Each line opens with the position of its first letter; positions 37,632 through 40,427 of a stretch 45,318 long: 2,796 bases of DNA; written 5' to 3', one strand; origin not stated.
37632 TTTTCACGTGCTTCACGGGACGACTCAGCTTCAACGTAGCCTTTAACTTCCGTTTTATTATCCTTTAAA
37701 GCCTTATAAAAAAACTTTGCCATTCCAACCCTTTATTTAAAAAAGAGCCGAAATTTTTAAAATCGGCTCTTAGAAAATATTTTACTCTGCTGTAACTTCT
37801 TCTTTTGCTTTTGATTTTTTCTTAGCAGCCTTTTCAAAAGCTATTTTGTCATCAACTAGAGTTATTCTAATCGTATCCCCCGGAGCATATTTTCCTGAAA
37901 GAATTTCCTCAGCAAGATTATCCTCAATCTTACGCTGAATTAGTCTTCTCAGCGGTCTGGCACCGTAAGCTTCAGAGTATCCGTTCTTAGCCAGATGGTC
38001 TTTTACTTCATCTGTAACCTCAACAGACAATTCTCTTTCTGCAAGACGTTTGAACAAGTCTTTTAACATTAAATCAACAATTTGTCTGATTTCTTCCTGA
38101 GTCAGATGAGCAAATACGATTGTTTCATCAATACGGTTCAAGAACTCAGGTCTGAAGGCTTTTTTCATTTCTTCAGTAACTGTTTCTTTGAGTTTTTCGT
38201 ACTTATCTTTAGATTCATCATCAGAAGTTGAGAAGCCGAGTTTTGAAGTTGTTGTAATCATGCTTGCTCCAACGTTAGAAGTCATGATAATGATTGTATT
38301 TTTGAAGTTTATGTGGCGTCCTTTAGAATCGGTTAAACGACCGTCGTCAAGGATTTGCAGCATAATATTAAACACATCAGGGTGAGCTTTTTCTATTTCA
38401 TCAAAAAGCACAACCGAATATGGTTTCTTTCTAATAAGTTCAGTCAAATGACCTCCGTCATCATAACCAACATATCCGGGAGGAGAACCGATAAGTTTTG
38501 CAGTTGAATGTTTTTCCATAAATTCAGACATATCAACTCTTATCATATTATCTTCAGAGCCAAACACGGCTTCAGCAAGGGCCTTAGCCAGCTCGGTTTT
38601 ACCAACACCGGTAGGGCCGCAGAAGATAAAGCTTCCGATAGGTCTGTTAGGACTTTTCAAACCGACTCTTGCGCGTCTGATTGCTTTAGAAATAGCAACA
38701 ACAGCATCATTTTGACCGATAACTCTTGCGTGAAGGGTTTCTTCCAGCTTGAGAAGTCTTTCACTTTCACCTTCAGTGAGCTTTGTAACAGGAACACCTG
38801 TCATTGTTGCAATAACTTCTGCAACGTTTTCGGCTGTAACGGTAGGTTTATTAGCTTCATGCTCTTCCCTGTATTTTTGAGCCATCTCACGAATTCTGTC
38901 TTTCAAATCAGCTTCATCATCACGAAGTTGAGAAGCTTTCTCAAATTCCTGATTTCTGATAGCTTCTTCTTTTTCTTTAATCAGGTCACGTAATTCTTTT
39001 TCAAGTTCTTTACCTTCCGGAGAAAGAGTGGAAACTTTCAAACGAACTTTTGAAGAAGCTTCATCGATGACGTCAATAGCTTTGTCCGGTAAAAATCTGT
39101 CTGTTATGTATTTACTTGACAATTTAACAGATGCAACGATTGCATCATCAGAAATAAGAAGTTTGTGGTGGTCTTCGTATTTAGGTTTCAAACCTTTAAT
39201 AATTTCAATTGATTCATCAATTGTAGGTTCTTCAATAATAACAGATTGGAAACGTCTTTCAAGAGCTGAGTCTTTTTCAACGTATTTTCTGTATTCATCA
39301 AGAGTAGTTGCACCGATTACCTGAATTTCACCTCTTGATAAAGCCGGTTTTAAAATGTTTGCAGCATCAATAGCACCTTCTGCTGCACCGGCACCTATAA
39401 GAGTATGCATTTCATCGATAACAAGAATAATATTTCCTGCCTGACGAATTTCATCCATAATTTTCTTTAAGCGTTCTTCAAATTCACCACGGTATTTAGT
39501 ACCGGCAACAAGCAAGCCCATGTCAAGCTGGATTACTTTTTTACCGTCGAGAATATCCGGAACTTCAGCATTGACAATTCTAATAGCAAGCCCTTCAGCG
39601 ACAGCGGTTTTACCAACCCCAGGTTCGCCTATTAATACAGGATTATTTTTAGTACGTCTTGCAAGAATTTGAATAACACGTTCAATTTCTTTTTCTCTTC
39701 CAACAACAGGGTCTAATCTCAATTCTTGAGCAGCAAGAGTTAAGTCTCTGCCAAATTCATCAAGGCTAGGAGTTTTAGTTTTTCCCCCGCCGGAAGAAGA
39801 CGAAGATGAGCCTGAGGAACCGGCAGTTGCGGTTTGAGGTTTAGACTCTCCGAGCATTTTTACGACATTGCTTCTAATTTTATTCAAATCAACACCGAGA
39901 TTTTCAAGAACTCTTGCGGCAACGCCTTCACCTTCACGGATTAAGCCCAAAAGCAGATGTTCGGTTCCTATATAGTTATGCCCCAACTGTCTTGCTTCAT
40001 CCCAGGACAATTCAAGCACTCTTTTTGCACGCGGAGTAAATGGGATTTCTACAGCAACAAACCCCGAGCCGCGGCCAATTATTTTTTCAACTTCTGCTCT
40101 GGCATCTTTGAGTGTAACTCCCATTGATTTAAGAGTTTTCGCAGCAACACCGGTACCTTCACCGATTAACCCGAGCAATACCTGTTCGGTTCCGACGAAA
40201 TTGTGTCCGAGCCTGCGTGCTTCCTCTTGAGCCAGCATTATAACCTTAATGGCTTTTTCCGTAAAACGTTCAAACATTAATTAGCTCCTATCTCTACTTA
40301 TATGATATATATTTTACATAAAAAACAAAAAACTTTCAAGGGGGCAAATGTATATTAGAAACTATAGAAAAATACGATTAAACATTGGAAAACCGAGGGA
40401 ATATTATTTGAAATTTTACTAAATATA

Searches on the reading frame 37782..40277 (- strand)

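Call 32: search_protein_families(library=pfam, proteins=[window:37782-40277:-], max_evalue=0.001)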
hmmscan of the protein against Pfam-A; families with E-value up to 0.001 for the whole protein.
window:37782-40277:- (831 aa): 24 families
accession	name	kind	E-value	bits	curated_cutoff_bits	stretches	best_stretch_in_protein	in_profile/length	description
PF07724.20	AAA_2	-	7.4e-71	238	27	1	545-718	1-165/166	AAA domain (Cdc48 subfamily)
PF02861.25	Clp_N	-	2e-39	134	20.7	2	93-143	3-53/53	Clp amino terminal domain, pathogenicity island component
PF17871.7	AAA_lid_9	-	3.2e-33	114.2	22.8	1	353-453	2-102/104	AAA lid domain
PF10431.15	ClpB_D2-small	-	3.6e-31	107.5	21.9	1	725-805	1-81/81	C-terminal, D2-small domain, of ClpB protein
PF00004.35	AAA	-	1.8e-24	87.1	21.2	2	214-347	2-127/131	ATPase family associated with various cellular activities (AAA)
PF07728.20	AAA_5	-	1.4e-16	61.2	22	1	550-669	2-123/139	AAA domain (dynein-related subfamily)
PF13401.12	AAA_22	-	3e-12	47.4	27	2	208-320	3-118/130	AAA domain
PF13191.12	AAA_16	-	5.3e-10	40.5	32.6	1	191-233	2-47/167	AAA ATPase domain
PF00158.32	Sigma54_activat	-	3.4e-08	33.8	20.2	1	549-666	24-141/168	Sigma-54 interaction domain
PF05621.17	TniB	-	8.7e-08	32.3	22.4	1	231-348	69-184/189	Bacterial TniB protein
PF13238.12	AAA_18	-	7.7e-07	30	29.4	0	552-574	3-24/128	AAA domain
PF20720.3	nSTAND3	-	9.6e-07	29.1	27.2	0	197-238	6-45/155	Novel STAND NTPase 3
PF01695.23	IstB_IS21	-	1.1e-06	28.8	24.1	0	201-290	83-162/238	IstB-like ATP binding protein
PF02151.25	UVR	-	1.1e-06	28.6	21.5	1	426-460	1-35/36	UvrB/uvrC motif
PF06414.18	Zeta_toxin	-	2e-05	24.5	22.3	0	543-590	13-58/199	Zeta toxin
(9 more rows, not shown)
